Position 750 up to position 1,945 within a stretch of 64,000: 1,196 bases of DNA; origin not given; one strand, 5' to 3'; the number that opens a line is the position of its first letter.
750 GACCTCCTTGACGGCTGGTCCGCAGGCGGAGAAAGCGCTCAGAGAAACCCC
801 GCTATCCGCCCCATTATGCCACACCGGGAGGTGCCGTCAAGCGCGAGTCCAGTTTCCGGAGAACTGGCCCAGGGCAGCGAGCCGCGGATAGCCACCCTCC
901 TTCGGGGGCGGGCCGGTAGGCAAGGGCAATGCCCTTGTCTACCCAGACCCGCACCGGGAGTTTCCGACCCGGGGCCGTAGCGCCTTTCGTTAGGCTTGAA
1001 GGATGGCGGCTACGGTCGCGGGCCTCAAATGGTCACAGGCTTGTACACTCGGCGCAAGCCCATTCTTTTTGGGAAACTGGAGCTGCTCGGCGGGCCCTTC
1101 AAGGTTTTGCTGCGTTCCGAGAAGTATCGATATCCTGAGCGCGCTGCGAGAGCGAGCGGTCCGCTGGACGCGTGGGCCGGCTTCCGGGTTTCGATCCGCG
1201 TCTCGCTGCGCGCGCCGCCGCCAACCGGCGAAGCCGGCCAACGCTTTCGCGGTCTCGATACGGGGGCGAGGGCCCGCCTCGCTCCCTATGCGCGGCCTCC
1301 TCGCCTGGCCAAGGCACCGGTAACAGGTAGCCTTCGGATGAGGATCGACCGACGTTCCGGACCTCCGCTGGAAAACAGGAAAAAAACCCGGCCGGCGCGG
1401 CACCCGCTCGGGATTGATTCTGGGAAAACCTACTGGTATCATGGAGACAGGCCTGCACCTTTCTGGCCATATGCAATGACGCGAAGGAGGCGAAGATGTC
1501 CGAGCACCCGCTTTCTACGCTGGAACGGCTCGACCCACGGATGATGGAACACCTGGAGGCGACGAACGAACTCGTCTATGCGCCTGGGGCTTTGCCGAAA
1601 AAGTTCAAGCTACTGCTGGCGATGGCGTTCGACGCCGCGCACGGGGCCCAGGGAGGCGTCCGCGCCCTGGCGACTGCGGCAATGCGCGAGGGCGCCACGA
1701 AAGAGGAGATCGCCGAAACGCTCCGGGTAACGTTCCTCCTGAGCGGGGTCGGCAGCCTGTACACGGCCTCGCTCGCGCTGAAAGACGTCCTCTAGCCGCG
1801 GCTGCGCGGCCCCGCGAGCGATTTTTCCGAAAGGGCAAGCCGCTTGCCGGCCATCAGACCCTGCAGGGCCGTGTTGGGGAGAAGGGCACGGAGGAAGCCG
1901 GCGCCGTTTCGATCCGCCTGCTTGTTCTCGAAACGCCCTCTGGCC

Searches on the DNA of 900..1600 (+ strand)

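Call 7: search_rna_families(source=window, start=900, end=1600, threshold=evalue, max_evalue=10, show_alignments=2)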
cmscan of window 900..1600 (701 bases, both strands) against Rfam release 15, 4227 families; matches with E-value up to 10: 3.
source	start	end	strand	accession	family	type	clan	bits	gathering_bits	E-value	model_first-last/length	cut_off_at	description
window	901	956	-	RF03397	mir-1234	Gene; miRNA;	-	20.4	70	1.1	1-57/57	no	mir-1234 microRNA precursor family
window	1188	1209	-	RF01322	CRISPR-DR9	Gene; CRISPR;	-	15.5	45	2.5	1-37/37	no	CRISPR RNA direct repeat element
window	1264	1455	+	RF03068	RT-3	Gene; sRNA;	-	10.2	40.5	9.4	1-148/148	no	RT-3 RNA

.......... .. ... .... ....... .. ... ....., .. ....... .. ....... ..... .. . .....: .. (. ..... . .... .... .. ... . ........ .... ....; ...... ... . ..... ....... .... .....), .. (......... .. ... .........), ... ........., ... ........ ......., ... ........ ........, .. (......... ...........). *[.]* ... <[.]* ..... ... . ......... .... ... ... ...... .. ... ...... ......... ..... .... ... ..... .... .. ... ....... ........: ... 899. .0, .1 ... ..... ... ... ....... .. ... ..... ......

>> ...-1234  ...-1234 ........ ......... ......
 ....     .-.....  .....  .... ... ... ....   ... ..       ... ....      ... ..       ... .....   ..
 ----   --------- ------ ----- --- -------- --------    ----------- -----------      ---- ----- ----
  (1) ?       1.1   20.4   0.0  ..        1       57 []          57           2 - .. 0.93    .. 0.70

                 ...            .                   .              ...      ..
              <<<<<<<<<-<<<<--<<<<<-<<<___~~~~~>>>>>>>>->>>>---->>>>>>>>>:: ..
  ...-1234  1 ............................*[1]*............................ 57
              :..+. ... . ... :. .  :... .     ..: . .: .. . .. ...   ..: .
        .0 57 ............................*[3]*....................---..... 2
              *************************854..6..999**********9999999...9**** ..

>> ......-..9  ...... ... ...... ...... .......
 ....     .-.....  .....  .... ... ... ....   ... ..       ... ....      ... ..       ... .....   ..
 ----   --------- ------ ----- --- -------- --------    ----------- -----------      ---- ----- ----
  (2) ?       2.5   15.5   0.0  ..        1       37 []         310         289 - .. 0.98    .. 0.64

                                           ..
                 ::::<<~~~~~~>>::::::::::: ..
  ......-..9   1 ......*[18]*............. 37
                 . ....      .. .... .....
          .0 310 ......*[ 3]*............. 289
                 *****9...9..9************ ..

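Call 59: search_dna_similar(query=window:1085-1400:+, collection=plasmids, mode=distant, max_evalue=0.01, max_rows=10)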
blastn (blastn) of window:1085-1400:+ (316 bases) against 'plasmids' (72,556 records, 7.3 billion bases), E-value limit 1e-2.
No match.

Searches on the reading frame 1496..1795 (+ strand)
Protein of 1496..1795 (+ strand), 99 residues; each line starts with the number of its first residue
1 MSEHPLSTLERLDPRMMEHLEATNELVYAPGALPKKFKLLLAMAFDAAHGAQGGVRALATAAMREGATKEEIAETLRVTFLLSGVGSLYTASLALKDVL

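Call 14: find_encoding_contigs(protein=window:1496-1795:+, flank=3000, max_places=10)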
Protein window:1496-1795:+ (99 aa): 6 contigs read that carry it; 6 places shown.
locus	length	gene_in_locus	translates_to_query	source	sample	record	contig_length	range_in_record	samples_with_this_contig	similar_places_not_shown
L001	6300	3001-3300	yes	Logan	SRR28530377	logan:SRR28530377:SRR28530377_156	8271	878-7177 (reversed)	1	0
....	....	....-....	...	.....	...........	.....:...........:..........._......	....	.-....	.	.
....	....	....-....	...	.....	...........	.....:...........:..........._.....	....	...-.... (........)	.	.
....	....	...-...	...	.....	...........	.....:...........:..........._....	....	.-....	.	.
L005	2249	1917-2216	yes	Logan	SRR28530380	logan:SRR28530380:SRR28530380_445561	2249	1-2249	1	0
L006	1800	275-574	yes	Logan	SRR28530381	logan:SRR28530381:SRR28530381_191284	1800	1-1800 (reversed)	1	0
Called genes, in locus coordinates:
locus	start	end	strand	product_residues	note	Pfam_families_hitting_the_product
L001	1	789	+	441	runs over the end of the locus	PF03721:UDPG_MGDP_dh_N, PF00984:UDPG_MGDP_dh, PF03720:UDPG_MGDP_dh_C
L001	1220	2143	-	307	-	PF00596:Aldolase_II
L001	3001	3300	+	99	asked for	PF02627:CMD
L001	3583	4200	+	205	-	PF00440:TetR_N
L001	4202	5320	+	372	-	PF12679:ABC2_membrane_2, PF12698:ABC2_membrane_3, PF01061:ABC2_membrane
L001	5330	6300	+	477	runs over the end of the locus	PF25919:BSH_CusB (faint), PF25917:BSH_RND, PF25954:Beta-barrel_RND_2, PF26002:Beta-barrel_AprE (weak), PF25990:Beta-barrel_YknX (weak)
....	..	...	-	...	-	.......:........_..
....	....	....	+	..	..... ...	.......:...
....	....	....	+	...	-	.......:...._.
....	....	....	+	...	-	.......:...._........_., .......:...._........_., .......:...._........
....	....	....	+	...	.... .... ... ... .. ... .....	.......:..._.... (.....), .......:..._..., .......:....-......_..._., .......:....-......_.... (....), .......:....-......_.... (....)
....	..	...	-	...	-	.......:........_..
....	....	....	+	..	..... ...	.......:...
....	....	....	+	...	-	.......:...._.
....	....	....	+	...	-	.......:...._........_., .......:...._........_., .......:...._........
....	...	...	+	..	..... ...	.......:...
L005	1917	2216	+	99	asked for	PF02627:CMD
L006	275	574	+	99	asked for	PF02627:CMD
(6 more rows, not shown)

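Call 19: find_homologous_proteins(query=window:1496-1795:+, max_evalue=1e-10)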
Query window:1496-1795:+ (99 aa): 670 proteins with E <= 1e-10 among 680 candidates; the best 120 are listed.
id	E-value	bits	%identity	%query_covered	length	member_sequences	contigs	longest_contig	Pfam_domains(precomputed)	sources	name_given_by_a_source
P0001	1.2e-52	193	96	100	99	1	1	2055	PF02627.26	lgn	-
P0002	5.3e-49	182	91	100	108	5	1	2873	PF02627.26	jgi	jgi:alkylhydroperoxidase/carboxymuconolactone decarboxylase family protein YurZ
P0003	1.5e-45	171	84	100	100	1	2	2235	PF02627.26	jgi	jgi:alkylhydroperoxidase/carboxymuconolactone decarboxylase family protein YurZ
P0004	2.2e-45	170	83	100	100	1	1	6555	PF02627.26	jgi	jgi:alkylhydroperoxidase/carboxymuconolactone decarboxylase family protein YurZ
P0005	1.4e-44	167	81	100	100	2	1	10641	PF02627.26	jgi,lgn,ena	-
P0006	2.1e-44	167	83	100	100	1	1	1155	PF02627.26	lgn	-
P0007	3.1e-44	166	83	100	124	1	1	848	PF02627.26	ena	-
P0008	5.6e-44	166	78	100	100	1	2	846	PF02627.26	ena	-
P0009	6.3e-44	165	80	100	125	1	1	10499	PF02627.26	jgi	jgi:alkylhydroperoxidase/carboxymuconolactone decarboxylase family protein YurZ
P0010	1.8e-43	164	80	100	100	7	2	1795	PF02627.26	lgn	-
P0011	2.8e-43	163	77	100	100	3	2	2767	PF02627.26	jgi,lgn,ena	jgi:alkylhydroperoxidase/carboxymuconolactone decarboxylase family protein YurZ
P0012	3.2e-43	163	81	100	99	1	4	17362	PF02627.26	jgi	jgi:alkylhydroperoxidase/carboxymuconolactone decarboxylase family protein YurZ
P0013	4.7e-43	163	78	100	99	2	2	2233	PF02627.26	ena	-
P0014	1.8e-42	161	76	100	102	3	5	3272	PF02627.26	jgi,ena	-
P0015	2.6e-42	160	76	100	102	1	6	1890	PF02627.26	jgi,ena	-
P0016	8.7e-42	159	78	100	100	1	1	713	PF02627.26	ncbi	-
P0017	1.7e-41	158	77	100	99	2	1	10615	PF02627.26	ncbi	-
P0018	2.3e-41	157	76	100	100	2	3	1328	PF02627.26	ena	-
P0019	2.4e-41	157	74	100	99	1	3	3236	PF02627.26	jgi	jgi:alkylhydroperoxidase/carboxymuconolactone decarboxylase family protein YurZ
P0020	2.9e-41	157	77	100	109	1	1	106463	PF02627.26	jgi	jgi:alkylhydroperoxidase/carboxymuconolactone decarboxylase family protein YurZ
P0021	4.8e-41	156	78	100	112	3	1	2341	PF02627.26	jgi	jgi:alkylhydroperoxidase/carboxymuconolactone decarboxylase family protein YurZ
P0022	1.8e-40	154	73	100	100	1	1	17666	PF02627.26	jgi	jgi:alkylhydroperoxidase/carboxymuconolactone decarboxylase family protein YurZ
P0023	2.5e-40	154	73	100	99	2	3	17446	PF02627.26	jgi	jgi:alkylhydroperoxidase/carboxymuconolactone decarboxylase family protein YurZ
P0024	3.2e-40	154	75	100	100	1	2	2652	PF02627.26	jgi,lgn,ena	jgi:alkylhydroperoxidase/carboxymuconolactone decarboxylase family protein YurZ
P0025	4.8e-40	153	71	100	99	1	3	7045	PF02627.26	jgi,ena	jgi:alkylhydroperoxidase/carboxymuconolactone decarboxylase family protein YurZ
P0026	8.8e-40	152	73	100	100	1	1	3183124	PF02627.26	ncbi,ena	-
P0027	1.1e-39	152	72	100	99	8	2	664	PF02627.26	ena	-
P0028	1.7e-39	151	73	99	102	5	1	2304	PF02627.26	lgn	-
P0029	2.5e-39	151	71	100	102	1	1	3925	PF02627.26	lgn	-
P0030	3.0e-39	150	73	100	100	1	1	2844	PF02627.26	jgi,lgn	jgi:alkylhydroperoxidase/carboxymuconolactone decarboxylase family protein YurZ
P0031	3.2e-39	150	74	100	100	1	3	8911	PF02627.26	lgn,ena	-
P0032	3.5e-39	150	70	100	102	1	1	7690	PF02627.26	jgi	jgi:alkylhydroperoxidase/carboxymuconolactone decarboxylase family protein YurZ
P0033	3.9e-39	150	76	100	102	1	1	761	PF02627.26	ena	-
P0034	4.1e-39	150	72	100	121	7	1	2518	PF02627.26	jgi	jgi:alkylhydroperoxidase/carboxymuconolactone decarboxylase family protein YurZ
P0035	4.5e-39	150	74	100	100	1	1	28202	PF02627.26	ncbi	-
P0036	6.1e-39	149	74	100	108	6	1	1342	PF02627.26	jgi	-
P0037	7.4e-39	149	73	100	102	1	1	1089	PF02627.26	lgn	-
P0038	1.1e-38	149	74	100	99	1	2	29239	PF02627.26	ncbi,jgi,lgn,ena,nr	ncbi:MAG TPA: carboxymuconolactone decarboxylase family protein [Terriglobales bacterium]|nr:carboxy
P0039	1.1e-38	149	72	100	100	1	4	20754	PF02627.26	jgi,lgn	jgi:alkylhydroperoxidase/carboxymuconolactone decarboxylase family protein YurZ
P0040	1.3e-38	148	69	100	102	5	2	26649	PF02627.26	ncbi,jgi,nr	ncbi:MAG: carboxymuconolactone decarboxylase family protein [Anaerolineae bacterium]|jgi:alkylhydrop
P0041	1.6e-38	148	73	100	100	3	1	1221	PF02627.26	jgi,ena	-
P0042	2.2e-38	148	74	100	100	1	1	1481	PF02627.26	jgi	jgi:alkylhydroperoxidase/carboxymuconolactone decarboxylase family protein YurZ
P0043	2.3e-38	148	73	100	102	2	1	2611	PF02627.26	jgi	jgi:alkylhydroperoxidase/carboxymuconolactone decarboxylase family protein YurZ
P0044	2.3e-38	148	74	100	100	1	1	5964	PF02627.26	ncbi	-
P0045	2.6e-38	147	73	100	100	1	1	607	PF02627.26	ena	-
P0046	3.4e-38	147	72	100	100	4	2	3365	PF02627.26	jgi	jgi:alkylhydroperoxidase/carboxymuconolactone decarboxylase family protein YurZ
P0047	3.6e-38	147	75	98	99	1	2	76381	PF02627.26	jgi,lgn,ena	-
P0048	3.9e-38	147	73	100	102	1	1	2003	PF02627.26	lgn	-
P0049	4.3e-38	147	72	100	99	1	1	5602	PF02627.26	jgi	jgi:alkylhydroperoxidase/carboxymuconolactone decarboxylase family protein YurZ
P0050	4.9e-38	147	71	100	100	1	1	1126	PF02627.26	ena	-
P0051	5.3e-38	146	71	100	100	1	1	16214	PF02627.26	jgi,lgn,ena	-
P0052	5.6e-38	146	70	100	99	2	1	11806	PF02627.26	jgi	-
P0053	6.0e-38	146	71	100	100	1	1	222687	PF02627.26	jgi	jgi:alkylhydroperoxidase/carboxymuconolactone decarboxylase family protein YurZ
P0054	6.6e-38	146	69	100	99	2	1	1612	PF02627.26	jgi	jgi:alkylhydroperoxidase/carboxymuconolactone decarboxylase family protein YurZ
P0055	7.2e-38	146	72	100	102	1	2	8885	PF02627.26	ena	-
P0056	8.1e-38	146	74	100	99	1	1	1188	PF02627.26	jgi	jgi:alkylhydroperoxidase/carboxymuconolactone decarboxylase family protein YurZ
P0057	8.4e-38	146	74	100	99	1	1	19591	PF02627.26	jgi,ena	jgi:alkylhydroperoxidase/carboxymuconolactone decarboxylase family protein YurZ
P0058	1.0e-37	145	73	100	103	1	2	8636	PF02627.26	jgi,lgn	jgi:alkylhydroperoxidase/carboxymuconolactone decarboxylase family protein YurZ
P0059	1.2e-37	145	70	100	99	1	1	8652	PF02627.26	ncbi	-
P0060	1.2e-37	145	70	100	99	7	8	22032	PF02627.26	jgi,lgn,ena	jgi:alkylhydroperoxidase/carboxymuconolactone decarboxylase family protein YurZ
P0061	1.5e-37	145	72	100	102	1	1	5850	PF02627.26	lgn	-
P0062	1.8e-37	145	71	99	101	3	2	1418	PF02627.26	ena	-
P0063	1.8e-37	145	73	100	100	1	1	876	PF02627.26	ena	-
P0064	2.0e-37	145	70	100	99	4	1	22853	PF02627.26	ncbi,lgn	ncbi:MAG: carboxymuconolactone decarboxylase family protein [Candidatus Aminicenantales bacterium]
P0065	2.0e-37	145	71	100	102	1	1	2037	PF02627.26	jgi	jgi:alkylhydroperoxidase/carboxymuconolactone decarboxylase family protein YurZ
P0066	2.0e-37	145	71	100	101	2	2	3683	PF02627.26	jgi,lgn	jgi:alkylhydroperoxidase/carboxymuconolactone decarboxylase family protein YurZ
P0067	2.0e-37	145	71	100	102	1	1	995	PF02627.26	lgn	-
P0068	2.6e-37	144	69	100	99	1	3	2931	PF02627.26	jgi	jgi:alkylhydroperoxidase/carboxymuconolactone decarboxylase family protein YurZ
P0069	2.9e-37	144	71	100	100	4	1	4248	PF02627.26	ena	-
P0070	3.1e-37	144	71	100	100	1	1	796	PF02627.26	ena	-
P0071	3.2e-37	144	70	100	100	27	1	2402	PF02627.26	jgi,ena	-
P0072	3.4e-37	144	71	100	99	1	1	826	PF02627.26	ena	-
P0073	3.7e-37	144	70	100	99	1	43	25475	PF02627.26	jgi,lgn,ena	jgi:alkylhydroperoxidase/carboxymuconolactone decarboxylase family protein YurZ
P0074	4.1e-37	144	71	100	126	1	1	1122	PF02627.26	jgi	jgi:alkylhydroperoxidase/carboxymuconolactone decarboxylase family protein YurZ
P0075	4.4e-37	143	70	100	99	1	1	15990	PF02627.26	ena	-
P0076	4.8e-37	143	69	99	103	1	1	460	PF02627.26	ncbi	-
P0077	4.8e-37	143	72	100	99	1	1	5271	PF02627.26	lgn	-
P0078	4.9e-37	143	70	100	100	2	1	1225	PF02627.26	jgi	-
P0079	5.7e-37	143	73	100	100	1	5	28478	PF02627.26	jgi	jgi:alkylhydroperoxidase/carboxymuconolactone decarboxylase family protein YurZ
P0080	5.9e-37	143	70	100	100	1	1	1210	PF02627.26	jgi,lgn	jgi:alkylhydroperoxidase/carboxymuconolactone decarboxylase family protein YurZ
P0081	6.1e-37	143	72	100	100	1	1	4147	PF02627.26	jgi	jgi:alkylhydroperoxidase/carboxymuconolactone decarboxylase family protein YurZ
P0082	6.3e-37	143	70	100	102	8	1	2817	PF02627.26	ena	-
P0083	6.5e-37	143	70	100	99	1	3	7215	PF02627.26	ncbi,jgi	ncbi:MAG: carboxymuconolactone decarboxylase family protein [Calditrichota bacterium]|jgi:alkylhydro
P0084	6.6e-37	143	73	100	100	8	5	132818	PF02627.26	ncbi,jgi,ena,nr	ncbi:MAG TPA: carboxymuconolactone decarboxylase family protein [Candidatus Aminicenantes bacterium]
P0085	6.6e-37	143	68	100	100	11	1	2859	PF02627.26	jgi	jgi:alkylhydroperoxidase/carboxymuconolactone decarboxylase family protein YurZ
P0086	6.7e-37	143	71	100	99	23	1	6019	PF02627.26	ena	-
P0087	7.2e-37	143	71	100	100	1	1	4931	PF02627.26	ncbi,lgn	-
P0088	8.5e-37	143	70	100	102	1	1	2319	PF02627.26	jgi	jgi:alkylhydroperoxidase/carboxymuconolactone decarboxylase family protein YurZ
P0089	8.8e-37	143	67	100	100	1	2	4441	PF02627.26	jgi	jgi:alkylhydroperoxidase/carboxymuconolactone decarboxylase family protein YurZ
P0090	9.8e-37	142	70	100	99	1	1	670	PF02627.26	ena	-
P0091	1.1e-36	142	69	100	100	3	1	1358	PF02627.26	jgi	jgi:alkylhydroperoxidase/carboxymuconolactone decarboxylase family protein YurZ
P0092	1.2e-36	142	72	100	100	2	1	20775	PF02627.26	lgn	-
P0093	1.3e-36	142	67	100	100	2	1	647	PF02627.26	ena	-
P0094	1.4e-36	142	70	99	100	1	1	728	PF02627.26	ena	-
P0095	1.6e-36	142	69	100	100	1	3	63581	PF02627.26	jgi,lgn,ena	jgi:alkylhydroperoxidase/carboxymuconolactone decarboxylase family protein YurZ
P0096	1.7e-36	142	68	100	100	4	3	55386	PF02627.26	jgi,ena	jgi:alkylhydroperoxidase/carboxymuconolactone decarboxylase family protein YurZ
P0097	1.7e-36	142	67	100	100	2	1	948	PF02627.26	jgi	-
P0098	1.7e-36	142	70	100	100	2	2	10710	PF02627.26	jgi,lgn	jgi:alkylhydroperoxidase/carboxymuconolactone decarboxylase family protein YurZ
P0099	1.7e-36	142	68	100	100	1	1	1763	PF02627.26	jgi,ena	jgi:alkylhydroperoxidase/carboxymuconolactone decarboxylase family protein YurZ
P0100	1.7e-36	142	69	100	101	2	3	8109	PF02627.26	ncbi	-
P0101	1.9e-36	142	70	100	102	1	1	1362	PF02627.26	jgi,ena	-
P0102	2.1e-36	141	70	100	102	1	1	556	PF02627.26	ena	-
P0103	2.4e-36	141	72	100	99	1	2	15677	PF02627.26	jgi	-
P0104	2.5e-36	141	68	100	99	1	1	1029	PF02627.26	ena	-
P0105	3.0e-36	141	69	100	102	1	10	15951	PF02627.26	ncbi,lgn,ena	-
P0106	3.2e-36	141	68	100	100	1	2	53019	PF02627.26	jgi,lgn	-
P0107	3.5e-36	141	66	100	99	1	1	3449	PF02627.26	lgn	-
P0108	3.7e-36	141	70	99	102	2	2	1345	PF02627.26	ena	-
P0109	3.7e-36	141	70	100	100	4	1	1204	PF02627.26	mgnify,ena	mgnify:CR=1 FL=1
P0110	4.1e-36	140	69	100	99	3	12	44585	PF02627.26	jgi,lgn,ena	jgi:alkylhydroperoxidase/carboxymuconolactone decarboxylase family protein YurZ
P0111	4.4e-36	140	69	99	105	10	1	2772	PF02627.26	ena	-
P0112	4.6e-36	140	72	99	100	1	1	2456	PF02627.26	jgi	-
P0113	5.7e-36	140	71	100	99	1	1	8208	PF02627.26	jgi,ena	jgi:alkylhydroperoxidase/carboxymuconolactone decarboxylase family protein YurZ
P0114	6.3e-36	140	70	100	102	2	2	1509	PF02627.26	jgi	-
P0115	6.6e-36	140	70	100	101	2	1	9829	PF02627.26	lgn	-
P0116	6.7e-36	140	70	100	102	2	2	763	PF02627.26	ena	-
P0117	7.1e-36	140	66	100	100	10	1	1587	PF02627.26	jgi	jgi:alkylhydroperoxidase/carboxymuconolactone decarboxylase family protein YurZ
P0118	8.5e-36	139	69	100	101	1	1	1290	PF02627.26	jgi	-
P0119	8.8e-36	139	70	100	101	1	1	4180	PF02627.26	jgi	jgi:alkylhydroperoxidase/carboxymuconolactone decarboxylase family protein YurZ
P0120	9.4e-36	139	70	100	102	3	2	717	PF02627.26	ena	-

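Call 20: find_encoding_contigs(protein=P0002, flank=2500, max_places=3)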
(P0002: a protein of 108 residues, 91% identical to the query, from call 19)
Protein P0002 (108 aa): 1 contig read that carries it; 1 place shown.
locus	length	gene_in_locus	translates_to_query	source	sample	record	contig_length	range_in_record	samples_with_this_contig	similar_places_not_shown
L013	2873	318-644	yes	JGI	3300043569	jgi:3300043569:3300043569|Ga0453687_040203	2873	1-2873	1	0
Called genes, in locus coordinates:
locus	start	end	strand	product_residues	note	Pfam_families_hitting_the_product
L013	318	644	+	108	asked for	PF02627:CMD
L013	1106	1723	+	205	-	PF00440:TetR_N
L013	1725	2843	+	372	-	PF12679:ABC2_membrane_2, PF12698:ABC2_membrane_3, PF01061:ABC2_membrane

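Call 21: find_encoding_contigs(protein=P0004, flank=2500, max_places=3)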
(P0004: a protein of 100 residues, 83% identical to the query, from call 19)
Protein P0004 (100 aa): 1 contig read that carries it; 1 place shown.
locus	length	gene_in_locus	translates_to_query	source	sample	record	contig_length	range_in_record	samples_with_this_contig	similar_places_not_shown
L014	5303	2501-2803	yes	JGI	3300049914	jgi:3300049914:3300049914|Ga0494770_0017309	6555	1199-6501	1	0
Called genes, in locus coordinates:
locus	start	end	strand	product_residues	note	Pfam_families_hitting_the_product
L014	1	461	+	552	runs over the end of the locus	?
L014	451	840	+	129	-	PF00903:Glyoxalase, PF13669:Glyoxalase_4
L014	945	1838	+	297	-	PF10340:Say1_Mug180, PF20434:BD-FAE, PF07859:Abhydrolase_3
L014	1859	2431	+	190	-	-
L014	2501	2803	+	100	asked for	PF02627:CMD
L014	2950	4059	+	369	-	PF26549:Tricorn_N, PF07676:PD40 (weak), PF23381:Beta-prop_IFT122_1st, PF25174:Beta-prop_THOC3, PF23414:Beta-prop_EML_2 (weak), PF26549:Tricorn_N, PF26550:Tricorn_2nd, PF26549:Tricorn_N, +4 more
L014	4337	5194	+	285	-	PF03781:FGE-sulfatase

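Call 22: find_encoding_contigs(protein=P0005, flank=2500, max_places=3)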
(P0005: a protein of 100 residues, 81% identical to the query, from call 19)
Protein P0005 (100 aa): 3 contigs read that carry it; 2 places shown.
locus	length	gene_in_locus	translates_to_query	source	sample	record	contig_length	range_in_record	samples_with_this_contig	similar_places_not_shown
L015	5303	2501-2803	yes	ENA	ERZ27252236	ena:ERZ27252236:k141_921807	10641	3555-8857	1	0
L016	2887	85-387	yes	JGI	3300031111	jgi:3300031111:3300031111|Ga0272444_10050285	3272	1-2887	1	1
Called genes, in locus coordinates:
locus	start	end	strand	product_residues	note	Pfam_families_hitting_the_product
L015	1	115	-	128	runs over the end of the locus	PF17723:RHH_8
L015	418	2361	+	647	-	PF00664:ABC_membrane, PF00005:ABC_tran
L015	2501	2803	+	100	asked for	PF02627:CMD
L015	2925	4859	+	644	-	PF02129:Peptidase_S15, PF08530:PepX_C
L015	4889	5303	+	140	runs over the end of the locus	PF00583:Acetyltransf_1, PF13673:Acetyltransf_10, PF13508:Acetyltransf_7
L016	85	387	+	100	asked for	PF02627:CMD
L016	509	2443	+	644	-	PF02129:Peptidase_S15, PF08530:PepX_C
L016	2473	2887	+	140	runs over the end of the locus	PF00583:Acetyltransf_1, PF13673:Acetyltransf_10, PF13508:Acetyltransf_7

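Call 63: find_encoding_contigs(protein=P0001, flank=3000, max_places=4)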
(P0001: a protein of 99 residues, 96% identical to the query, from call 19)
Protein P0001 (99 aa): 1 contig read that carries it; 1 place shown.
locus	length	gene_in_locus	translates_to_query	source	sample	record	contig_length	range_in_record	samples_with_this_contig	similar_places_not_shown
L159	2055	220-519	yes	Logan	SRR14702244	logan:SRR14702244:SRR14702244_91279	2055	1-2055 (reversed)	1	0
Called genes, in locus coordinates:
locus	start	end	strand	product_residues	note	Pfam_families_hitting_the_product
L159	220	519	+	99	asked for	PF02627:CMD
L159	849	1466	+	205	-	PF00440:TetR_N, PF14246:TetR_C_7 (weak)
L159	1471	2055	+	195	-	?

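Call 81: search_protein_families(library=pfam, proteins=[window:1496-1795:+], max_evalue=0.001)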
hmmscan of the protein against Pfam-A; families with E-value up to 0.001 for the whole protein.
window:1496-1795:+ (99 aa): 1 family
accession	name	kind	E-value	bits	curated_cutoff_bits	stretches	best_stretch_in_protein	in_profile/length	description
PF02627.25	CMD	-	2.4e-12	47.1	23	1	14-96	1-83/84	Carboxymuconolactone decarboxylase family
